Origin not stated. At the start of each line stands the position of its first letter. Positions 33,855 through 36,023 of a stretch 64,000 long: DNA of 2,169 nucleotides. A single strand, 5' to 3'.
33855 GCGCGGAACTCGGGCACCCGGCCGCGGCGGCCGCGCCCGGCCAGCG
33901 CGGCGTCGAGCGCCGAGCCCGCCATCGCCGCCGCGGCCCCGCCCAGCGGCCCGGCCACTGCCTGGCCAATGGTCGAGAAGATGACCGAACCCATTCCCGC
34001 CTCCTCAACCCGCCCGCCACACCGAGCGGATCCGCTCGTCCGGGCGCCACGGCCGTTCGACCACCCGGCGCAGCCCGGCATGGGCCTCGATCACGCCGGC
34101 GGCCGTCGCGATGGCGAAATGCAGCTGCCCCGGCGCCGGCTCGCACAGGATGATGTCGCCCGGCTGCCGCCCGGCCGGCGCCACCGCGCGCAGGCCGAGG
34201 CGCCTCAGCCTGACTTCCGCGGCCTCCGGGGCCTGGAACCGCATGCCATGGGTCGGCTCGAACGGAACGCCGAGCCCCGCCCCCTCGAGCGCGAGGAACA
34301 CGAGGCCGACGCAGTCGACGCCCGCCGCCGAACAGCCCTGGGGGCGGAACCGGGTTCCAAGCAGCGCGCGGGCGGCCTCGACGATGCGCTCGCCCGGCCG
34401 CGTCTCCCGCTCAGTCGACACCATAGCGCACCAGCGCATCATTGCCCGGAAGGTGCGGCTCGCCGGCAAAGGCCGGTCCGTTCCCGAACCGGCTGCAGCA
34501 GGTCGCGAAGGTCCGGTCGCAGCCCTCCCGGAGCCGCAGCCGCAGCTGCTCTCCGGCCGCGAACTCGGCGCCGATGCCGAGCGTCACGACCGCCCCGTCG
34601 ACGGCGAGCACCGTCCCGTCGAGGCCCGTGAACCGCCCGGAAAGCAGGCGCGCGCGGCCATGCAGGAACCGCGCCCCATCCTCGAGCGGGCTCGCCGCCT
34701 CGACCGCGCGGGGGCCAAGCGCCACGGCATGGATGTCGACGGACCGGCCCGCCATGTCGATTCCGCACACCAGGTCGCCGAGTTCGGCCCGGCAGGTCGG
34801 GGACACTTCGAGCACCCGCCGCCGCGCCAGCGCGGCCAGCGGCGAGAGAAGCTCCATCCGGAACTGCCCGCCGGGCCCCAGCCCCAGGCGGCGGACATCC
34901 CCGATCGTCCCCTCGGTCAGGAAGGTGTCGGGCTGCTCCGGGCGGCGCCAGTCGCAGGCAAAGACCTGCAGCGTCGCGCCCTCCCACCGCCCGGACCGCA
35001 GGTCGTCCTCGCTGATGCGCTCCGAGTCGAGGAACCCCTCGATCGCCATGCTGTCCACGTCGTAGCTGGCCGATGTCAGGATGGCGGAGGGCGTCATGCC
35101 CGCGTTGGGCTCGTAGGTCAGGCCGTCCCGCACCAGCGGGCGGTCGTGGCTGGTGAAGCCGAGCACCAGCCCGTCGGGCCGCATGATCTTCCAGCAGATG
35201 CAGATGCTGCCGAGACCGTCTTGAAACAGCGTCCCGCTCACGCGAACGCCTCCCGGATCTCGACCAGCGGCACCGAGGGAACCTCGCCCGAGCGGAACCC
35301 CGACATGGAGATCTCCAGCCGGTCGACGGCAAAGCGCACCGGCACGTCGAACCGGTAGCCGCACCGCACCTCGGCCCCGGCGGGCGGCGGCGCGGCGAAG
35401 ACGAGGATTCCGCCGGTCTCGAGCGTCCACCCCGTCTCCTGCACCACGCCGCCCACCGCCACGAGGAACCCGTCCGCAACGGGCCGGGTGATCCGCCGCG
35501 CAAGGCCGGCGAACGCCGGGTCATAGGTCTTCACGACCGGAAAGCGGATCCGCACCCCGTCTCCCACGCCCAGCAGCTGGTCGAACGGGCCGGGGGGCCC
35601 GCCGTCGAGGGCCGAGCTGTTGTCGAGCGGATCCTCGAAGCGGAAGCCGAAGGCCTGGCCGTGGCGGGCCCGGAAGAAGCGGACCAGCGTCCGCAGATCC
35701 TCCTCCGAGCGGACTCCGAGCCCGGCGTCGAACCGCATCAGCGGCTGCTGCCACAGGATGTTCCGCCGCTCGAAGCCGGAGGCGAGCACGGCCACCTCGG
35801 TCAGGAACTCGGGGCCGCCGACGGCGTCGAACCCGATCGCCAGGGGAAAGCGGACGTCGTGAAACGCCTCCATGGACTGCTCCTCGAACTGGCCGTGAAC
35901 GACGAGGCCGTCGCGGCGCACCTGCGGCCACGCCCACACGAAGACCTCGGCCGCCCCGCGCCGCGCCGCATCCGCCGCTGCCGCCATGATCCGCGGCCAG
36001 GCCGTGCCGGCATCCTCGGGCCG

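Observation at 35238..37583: Distal tail protein g12 fused in frame to a 570-aa unknown module, with an SD-preceded internal start (nested long and short isoforms?)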

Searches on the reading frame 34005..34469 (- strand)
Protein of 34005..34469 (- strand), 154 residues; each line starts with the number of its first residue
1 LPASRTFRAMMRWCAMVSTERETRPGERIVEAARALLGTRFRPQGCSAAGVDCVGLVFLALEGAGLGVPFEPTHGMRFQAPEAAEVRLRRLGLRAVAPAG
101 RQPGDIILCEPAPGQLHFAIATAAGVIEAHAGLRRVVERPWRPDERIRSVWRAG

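Call 3: search_protein_families(library=pfam, proteins=[window:34005-34469:-], max_evalue=0.01)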
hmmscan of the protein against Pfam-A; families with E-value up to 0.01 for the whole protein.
window:34005-34469:- (154 aa): 1 family
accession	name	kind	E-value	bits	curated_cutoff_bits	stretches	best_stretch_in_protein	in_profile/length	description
PF00877.26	NLPC_P60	-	0.00076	19.9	23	1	38-121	1-71/105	NlpC/P60 family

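Call 4: search_protein_families(library=ncbifam, proteins=[window:34005-34469:-], max_evalue=0.01)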
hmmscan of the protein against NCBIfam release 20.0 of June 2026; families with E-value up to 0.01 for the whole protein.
window:34005-34469:- (154 aa): 1 family
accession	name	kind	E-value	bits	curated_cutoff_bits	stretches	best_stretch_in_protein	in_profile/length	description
NF040678.1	EntFM_CwpFM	equivalog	0.0041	16.2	720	1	26-65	312-351/430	enterotoxin EntFM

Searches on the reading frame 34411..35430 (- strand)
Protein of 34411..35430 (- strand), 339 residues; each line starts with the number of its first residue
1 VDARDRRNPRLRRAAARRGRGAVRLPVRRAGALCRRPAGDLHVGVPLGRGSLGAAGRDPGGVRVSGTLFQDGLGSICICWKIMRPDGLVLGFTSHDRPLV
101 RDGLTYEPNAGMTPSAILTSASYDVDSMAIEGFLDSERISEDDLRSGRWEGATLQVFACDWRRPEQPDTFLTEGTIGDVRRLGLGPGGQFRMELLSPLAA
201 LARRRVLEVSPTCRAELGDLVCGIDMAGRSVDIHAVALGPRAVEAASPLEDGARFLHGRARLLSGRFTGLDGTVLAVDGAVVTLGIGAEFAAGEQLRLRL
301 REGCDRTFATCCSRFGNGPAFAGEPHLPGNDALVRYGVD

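Call 3: search_protein_families(library=pfam, proteins=[window:34411-35430:-], max_evalue=0.01)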
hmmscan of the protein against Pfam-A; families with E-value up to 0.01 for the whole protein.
window:34411-35430:- (339 aa): 2 families
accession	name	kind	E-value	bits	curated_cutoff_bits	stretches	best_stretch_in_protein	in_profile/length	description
PF09931.15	Phage_phiJL001_Gp84_N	-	1.1e-42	146.3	26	1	71-225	10-160/160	Baseplate hub protein, N-terminal attachment domain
PF09356.15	Phage_BR0599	-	1.8e-16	60.7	22.9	1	255-331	3-80/80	Phage conserved hypothetical protein BR0599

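Call 4: search_protein_families(library=ncbifam, proteins=[window:34411-35430:-], max_evalue=0.01)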
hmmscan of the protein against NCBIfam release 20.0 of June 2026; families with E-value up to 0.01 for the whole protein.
window:34411-35430:- (339 aa): 1 family
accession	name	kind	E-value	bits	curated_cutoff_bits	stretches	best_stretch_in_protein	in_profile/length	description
TIGR02218.1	phg_TIGR02218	equivalog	9.4e-50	169.7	80.5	1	80-336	1-254/266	phage/gene transfer agent baseplate hub protein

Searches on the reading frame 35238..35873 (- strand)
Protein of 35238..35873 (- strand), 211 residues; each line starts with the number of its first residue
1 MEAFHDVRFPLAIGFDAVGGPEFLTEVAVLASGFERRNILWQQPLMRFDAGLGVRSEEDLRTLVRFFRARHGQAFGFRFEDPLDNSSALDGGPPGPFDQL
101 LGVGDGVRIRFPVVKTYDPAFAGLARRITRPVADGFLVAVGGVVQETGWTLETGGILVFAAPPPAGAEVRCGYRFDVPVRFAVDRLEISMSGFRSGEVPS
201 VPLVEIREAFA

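Call 12: find_related_loci(query=window:35238-35873:-, collection=genome_contigs, flank=10000)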
Query window:35238-35873:- (211 aa) in genome_contigs; peptide patterns used: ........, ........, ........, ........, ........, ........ (x = any residue, [..] = any of these).
143 stretches matched a pattern; 14 encode a relative of the query (tblastn E <= 1e-3); 14 distinct loci.
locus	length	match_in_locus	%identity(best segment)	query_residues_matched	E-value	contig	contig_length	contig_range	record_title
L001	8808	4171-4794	82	1-208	1e-110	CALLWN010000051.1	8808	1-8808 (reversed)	MAG: uncultured Sphingomonadaceae bacterium isolate N1_Bin_METABAT__145_sub_1 genome assembly, contig: c_000000996163, w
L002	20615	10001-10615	55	1-208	1e-68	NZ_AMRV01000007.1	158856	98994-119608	Pacificimonas flava strain JLT2015 contig00007, whole genome shotgun sequence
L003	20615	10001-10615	57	1-209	2e-67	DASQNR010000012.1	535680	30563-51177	MAG TPA_asm: Allosphingosinicella sp. isolate SMAG_U10781 k141_381277, whole genome shotgun sequence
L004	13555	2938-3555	57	1-209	1e-65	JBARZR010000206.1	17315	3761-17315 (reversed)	MAG: Pacificimonas sp. isolate MFD12172_ilm_asm_bin11 k127_131749, whole genome shotgun sequence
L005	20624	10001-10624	46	1-207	1e-55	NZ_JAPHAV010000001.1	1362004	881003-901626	Ochrobactrum chromiisoli strain YY2X Scaffold1_1, whole genome shotgun sequence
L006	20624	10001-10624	46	1-207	3e-54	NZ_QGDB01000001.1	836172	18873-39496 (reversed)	Falsochrobactrum shanghaiense strain HN4 HM4_scaffold1, whole genome shotgun sequence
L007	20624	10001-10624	46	1-207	4e-54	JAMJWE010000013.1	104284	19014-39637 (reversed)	Brucella sp. 21LCYQ03 Scaffold13, whole genome shotgun sequence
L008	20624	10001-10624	45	1-207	7e-54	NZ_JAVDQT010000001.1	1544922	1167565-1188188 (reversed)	Brucella pseudogrignonensis strain DS1730 Ga0451210_01, whole genome shotgun sequence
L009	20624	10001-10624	45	1-207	3e-53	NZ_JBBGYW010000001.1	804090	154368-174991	Ochrobactrum sp. MYb379 MYb379_1, whole genome shotgun sequence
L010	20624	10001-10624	47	1-207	2e-52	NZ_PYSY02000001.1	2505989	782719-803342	Brucella pituitosa strain CCUG 50899 tig00000001_pilon, whole genome shotgun sequence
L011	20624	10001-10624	44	1-207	1e-52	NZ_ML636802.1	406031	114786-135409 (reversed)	Brucella gallinifaecis strain ISO 196 scaffold3, whole genome shotgun sequence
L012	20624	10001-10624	44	1-207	1e-51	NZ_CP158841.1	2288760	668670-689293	Brucella pseudogrignonensis strain OCH1 chromosome 1, complete sequence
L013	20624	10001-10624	46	1-207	4e-51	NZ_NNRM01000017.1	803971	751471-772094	Brucella pseudogrignonensis strain CCUG 30717 OpsCCUG_1.contig.16_1, whole genome shotgun sequence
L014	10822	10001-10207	37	23-91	1e-4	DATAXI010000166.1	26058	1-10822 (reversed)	MAG TPA_asm: Chthoniobacteraceae bacterium isolate SMAG_U5649 k141_1217728, whole genome shotgun sequence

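Call 32: search_protein_families(library=pfam, proteins=[L010:11937-15743:+, L002:11757-14084:+, L003:11819-14050:+], max_evalue=0.01)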
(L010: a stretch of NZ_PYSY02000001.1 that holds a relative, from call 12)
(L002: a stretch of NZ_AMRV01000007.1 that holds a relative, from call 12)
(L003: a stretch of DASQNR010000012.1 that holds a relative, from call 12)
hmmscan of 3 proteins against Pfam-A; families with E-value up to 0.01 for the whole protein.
L010:11937-15743:+ (1268 aa): 4 families
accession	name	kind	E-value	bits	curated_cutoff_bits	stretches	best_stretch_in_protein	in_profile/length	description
PF13547.12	GTA_TIM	-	3.2e-134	447.4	27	1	407-703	1-299/299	GTA TIM-barrel-like domain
PF23666.2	Rcc01698_C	-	4.6e-26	91.4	27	1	1012-1111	1-98/98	Rcc01698-like, C-terminal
PF13550.12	Phage-tail_3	-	1.4e-24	87.2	23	1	761-922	1-164/164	Putative phage tail protein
PF22612.2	GH113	-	4.6e-05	23.4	27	0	321-349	53-81/289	Glycoside Hydrolase Family 113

L002:11757-14084:+ (775 aa): 2 families
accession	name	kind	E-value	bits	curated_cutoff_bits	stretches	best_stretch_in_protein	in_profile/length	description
PF23666.2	Rcc01698_C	-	3.8e-28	98.1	27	1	528-621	1-97/98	Rcc01698-like, C-terminal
PF13550.12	Phage-tail_3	-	1.3e-18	67.9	23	1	279-427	8-156/164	Putative phage tail protein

L003:11819-14050:+ (743 aa): 2 families
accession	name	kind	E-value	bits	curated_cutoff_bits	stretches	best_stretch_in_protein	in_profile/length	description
PF23666.2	Rcc01698_C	-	5.2e-27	94.5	27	1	496-591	1-98/98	Rcc01698-like, C-terminal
PF13550.12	Phage-tail_3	-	9.7e-23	81.3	23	1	242-399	4-162/164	Putative phage tail protein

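Call 66: search_dna_similar(query=window:35238-35873:-, collection=phages, mode=protein, max_rows=25)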
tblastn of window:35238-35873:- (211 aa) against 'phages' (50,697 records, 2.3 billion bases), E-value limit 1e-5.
Records with a match: 116; places in all: 130; records where one place covers at least 80% of the query: 116.
Best place of each record, by identity: <60% 116.
By first word of the organism name: Caulobacter 39; Rhodobacter 20; Brevundimonas 8; Roseobacter 7; Xanthomonas 6; Alteromonas 5; Bacteriophage 4; Dinoroseobacter 4; Caudoviricetes 3; Tetraselmis 3; and 12 more.
By host as written in the record: Caulobacter vibrioides CB15 22; Rhodobacter capsulatus YW1 19; - 9; Caulobacter vibrioides 6; Caulobacter crescentus 6; Caulobacter crescentus NA1000 6; Brevundimonas pondensis LVF1 6; Xanthomonas translucens pv. translucens (DSM 18974) 6; and 22 more.
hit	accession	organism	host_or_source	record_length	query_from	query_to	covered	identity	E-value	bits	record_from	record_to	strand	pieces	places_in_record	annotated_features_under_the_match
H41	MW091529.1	Bacteriophage sp. 103231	sewage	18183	1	207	98%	45.8%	8e-51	181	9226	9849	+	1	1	hypothetical protein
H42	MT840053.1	Bacteriophage sp.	human fecal samples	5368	1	209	99%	45.0%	8e-38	144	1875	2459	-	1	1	record has no annotation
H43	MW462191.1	Bacteriophage sp.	freshwater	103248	1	207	98%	43.9%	5e-47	170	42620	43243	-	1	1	hypothetical protein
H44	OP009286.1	Rhodobacter phage RcSwan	Rhodobacter capsulatus YW1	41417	3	208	98%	44.0%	2e-46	169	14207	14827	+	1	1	minor tail protein (x2)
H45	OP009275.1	Rhodobacter phage RcKvothe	Rhodobacter capsulatus YW1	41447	3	208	98%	44.0%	2e-46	169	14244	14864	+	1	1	minor tail protein (x2)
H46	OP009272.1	Rhodobacter phage RcKai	Rhodobacter capsulatus YW1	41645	3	208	98%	44.0%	2e-46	169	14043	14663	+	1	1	minor tail protein (x2)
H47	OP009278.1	Rhodobacter phage RcMamaDuck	Rhodobacter capsulatus YW1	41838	3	208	98%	44.0%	2e-46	169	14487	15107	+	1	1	minor tail protein (x2)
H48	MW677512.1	Rhodobacter phage RcFrancesLouise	Rhodobacter capsulatus YW1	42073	3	208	98%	44.0%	2e-46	169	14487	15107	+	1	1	19: minor tail protein | 20: minor tail protein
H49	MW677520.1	Rhodobacter phage RcOceanus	Rhodobacter capsulatus YW1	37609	3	208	98%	44.0%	2e-46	169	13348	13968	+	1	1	17: minor tail protein | 18: minor tail protein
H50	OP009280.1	Rhodobacter phage RcMeacham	Rhodobacter capsulatus YW1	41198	3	208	98%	44.0%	5e-45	164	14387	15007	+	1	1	minor tail protein (x2)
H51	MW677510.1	Rhodobacter phage RcDormio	Rhodobacter capsulatus YW1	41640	3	208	98%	44.0%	5e-45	164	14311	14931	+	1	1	18: minor tail protein | 19: minor tail protein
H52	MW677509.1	Rhodobacter phage RcBaka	Rhodobacter capsulatus YW1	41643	3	208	98%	44.0%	5e-45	164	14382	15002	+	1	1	19: minor tail protein | 20: minor tail protein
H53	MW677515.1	Rhodobacter phage RcHotPocket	Rhodobacter capsulatus YW1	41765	3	208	98%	44.0%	5e-45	164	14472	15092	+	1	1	19: minor tail protein | 20: minor tail protein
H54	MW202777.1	Caudoviricetes sp.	Manatee Spring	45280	3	207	97%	44.2%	2e-47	172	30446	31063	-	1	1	glycoside hydrolase family protein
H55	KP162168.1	Paracoccus phage vB_PmaS-R3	Paracoccus marcusii JL-65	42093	1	207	98%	43.3%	5e-49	176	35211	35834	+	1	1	glycoside hydrolase family protein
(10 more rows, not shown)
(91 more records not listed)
